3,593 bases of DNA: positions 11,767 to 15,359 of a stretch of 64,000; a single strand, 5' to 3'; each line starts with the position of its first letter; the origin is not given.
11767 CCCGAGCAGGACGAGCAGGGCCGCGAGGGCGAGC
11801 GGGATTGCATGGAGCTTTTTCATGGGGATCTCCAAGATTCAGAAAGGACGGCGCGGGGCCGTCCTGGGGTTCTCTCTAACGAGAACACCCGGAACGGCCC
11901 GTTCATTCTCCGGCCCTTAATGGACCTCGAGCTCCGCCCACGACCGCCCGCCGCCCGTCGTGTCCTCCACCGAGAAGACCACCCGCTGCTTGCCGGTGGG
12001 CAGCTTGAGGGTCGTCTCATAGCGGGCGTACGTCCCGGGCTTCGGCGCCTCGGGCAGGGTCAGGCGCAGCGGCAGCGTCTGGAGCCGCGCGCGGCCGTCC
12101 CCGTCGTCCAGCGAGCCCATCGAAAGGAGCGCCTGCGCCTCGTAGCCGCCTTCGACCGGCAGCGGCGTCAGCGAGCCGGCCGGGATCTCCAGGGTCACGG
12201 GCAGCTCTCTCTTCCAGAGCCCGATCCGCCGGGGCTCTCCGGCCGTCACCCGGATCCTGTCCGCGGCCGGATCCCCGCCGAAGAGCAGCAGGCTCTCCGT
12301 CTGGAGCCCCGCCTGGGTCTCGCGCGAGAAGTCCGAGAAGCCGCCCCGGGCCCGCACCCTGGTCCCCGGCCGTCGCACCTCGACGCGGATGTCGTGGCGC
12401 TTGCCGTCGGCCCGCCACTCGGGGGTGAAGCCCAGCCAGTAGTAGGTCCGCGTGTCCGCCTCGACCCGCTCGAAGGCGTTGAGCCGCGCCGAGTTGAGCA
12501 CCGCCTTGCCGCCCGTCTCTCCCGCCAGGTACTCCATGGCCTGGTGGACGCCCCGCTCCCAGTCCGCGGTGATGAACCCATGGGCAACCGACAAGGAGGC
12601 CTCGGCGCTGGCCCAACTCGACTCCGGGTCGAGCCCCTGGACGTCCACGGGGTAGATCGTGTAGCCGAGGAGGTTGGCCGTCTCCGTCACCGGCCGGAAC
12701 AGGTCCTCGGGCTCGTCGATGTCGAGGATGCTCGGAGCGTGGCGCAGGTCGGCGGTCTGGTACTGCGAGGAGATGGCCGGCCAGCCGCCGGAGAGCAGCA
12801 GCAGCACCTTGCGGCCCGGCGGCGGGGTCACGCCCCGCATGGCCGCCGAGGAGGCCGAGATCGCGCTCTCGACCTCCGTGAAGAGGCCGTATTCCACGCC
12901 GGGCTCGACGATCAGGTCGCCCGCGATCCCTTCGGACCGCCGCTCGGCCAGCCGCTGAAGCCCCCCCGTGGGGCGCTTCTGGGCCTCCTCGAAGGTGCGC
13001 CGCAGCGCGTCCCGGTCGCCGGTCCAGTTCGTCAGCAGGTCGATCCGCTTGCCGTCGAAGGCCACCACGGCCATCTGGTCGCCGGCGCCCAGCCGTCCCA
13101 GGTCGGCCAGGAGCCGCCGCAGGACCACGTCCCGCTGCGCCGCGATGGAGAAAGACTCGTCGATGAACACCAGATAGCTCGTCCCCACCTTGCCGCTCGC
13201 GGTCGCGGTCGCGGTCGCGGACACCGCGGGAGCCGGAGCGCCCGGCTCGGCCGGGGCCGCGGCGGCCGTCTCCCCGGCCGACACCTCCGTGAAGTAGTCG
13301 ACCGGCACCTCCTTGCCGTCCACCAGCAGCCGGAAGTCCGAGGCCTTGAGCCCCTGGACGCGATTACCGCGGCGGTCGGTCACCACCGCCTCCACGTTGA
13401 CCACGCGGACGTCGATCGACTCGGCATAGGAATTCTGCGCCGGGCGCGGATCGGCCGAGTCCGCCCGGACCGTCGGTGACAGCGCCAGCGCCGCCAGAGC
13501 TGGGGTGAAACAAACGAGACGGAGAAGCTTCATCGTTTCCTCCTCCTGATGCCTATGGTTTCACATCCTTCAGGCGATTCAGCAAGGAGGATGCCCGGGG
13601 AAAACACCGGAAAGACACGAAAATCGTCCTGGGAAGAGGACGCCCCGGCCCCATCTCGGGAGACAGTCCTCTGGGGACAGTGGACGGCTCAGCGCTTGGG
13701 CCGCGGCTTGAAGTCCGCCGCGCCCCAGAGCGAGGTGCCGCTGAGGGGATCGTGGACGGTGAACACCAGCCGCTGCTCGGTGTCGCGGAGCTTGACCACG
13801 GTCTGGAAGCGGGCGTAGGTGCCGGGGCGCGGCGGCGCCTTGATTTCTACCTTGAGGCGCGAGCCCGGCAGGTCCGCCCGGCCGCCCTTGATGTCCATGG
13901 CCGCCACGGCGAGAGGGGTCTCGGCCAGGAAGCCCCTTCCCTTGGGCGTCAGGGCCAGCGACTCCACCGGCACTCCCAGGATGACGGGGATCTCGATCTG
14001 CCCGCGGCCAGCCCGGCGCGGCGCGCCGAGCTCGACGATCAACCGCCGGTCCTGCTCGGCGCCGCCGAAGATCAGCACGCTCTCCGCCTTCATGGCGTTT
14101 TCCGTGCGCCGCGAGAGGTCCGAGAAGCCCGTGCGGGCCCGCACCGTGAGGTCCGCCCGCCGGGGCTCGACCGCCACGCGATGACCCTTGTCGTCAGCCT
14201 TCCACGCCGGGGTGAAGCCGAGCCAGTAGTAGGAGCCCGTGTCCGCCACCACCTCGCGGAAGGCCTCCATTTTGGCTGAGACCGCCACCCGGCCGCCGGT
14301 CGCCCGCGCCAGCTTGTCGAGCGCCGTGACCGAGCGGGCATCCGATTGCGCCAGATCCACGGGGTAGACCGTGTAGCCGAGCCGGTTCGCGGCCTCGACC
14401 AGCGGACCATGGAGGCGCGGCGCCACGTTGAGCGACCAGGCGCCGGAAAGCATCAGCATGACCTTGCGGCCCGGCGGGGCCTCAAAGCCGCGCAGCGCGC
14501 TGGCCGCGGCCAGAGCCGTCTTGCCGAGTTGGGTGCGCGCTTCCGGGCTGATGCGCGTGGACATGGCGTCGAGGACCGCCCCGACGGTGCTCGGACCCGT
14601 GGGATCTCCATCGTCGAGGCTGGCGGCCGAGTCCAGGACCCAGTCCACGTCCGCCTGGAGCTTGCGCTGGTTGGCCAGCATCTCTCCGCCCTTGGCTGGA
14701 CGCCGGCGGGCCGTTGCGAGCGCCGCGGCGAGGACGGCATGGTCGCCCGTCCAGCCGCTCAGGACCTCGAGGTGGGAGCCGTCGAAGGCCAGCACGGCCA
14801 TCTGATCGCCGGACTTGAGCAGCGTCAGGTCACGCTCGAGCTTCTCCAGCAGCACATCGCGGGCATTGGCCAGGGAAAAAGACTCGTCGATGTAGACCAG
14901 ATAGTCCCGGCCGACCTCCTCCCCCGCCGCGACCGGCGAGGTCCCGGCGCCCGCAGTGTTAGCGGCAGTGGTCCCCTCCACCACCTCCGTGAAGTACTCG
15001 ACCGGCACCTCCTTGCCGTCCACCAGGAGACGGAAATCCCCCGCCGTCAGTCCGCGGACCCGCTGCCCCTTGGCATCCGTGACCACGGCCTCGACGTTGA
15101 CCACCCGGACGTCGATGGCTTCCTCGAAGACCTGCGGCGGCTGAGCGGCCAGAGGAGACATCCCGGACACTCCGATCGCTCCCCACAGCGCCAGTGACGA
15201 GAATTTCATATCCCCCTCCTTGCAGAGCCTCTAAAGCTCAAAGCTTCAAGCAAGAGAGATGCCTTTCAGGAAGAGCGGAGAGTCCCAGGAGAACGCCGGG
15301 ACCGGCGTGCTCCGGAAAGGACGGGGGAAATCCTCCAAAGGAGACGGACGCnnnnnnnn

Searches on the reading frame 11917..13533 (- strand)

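Call 44: search_protein_families(library=ncbifam, proteins=[window:11917-13533:-], max_evalue=0.01)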
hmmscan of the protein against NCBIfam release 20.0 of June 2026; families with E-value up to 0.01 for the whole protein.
window:11917-13533:- (538 aa): 1 family
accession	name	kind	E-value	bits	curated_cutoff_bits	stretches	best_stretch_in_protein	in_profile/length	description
TIGR03436.1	acidobact_VWFA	subfamily_domain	3.8e-46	158.1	81.25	1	40-399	5-321/324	VWA domain-containing protein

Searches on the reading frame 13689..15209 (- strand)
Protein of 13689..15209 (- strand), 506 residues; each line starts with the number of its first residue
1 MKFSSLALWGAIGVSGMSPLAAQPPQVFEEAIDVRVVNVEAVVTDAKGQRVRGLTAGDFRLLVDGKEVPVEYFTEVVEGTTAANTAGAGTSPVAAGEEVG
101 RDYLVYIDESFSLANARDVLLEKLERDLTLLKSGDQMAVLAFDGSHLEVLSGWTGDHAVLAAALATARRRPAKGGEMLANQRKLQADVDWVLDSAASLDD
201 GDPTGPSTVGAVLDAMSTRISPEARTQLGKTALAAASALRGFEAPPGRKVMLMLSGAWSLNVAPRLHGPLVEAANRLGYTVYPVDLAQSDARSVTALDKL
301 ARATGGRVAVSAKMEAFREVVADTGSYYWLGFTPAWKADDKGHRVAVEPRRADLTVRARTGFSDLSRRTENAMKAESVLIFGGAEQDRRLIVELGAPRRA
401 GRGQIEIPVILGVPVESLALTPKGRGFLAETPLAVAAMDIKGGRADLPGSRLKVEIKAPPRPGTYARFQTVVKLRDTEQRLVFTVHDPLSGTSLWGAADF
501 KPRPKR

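Call 44: search_protein_families(library=ncbifam, proteins=[window:13689-15209:-], max_evalue=0.01)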
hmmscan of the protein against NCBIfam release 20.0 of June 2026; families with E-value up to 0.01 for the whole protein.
window:13689-15209:- (506 aa): 1 family
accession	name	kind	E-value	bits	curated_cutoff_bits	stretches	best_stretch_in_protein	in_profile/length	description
TIGR03436.1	acidobact_VWFA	subfamily_domain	9.8e-40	137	81.25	1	32-362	5-321/324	VWA domain-containing protein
